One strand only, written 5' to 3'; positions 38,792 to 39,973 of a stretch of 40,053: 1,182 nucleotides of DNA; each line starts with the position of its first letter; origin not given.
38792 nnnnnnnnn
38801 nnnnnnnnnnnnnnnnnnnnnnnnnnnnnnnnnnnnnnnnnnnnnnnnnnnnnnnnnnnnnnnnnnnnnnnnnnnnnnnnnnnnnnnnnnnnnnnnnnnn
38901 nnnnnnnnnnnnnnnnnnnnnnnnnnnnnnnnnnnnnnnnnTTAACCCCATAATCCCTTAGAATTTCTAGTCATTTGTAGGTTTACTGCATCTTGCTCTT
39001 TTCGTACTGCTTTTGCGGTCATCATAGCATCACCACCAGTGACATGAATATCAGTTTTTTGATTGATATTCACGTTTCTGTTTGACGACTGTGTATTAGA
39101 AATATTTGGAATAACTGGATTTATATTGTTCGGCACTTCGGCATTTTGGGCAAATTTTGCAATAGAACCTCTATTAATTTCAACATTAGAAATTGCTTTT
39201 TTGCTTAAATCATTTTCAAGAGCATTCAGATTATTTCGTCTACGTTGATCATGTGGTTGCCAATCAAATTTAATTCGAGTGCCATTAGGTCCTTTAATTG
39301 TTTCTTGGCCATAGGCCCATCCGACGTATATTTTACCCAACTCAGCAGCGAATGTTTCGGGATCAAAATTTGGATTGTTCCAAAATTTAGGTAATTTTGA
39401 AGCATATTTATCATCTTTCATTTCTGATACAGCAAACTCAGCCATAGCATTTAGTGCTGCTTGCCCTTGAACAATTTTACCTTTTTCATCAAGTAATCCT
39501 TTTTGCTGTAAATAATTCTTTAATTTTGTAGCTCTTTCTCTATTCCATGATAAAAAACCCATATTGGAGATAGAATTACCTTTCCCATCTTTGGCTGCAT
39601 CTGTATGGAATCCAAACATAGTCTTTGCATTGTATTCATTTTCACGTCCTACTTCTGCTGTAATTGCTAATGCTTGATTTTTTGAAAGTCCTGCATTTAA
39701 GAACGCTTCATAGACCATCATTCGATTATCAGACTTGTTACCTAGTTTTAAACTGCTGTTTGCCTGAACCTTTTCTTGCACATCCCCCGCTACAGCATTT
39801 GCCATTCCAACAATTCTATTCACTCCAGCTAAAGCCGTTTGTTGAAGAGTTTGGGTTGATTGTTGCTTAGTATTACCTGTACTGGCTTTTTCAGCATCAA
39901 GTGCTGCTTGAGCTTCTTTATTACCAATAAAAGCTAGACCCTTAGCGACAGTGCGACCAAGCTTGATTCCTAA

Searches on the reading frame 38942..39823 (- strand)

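Call 12: search_protein_families(library=phrogs, proteins=[window:38942-39823:-], max_evalue=0.001)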
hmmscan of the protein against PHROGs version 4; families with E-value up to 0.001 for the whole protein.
window:38942-39823:- (293 aa): 2 families
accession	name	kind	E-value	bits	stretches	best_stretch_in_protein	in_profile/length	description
phrog_6922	-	unknown function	6.5e-35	122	1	26-253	482-714/768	-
phrog_19273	-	unknown function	8.6e-23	79.6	1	9-178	711-881/4846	-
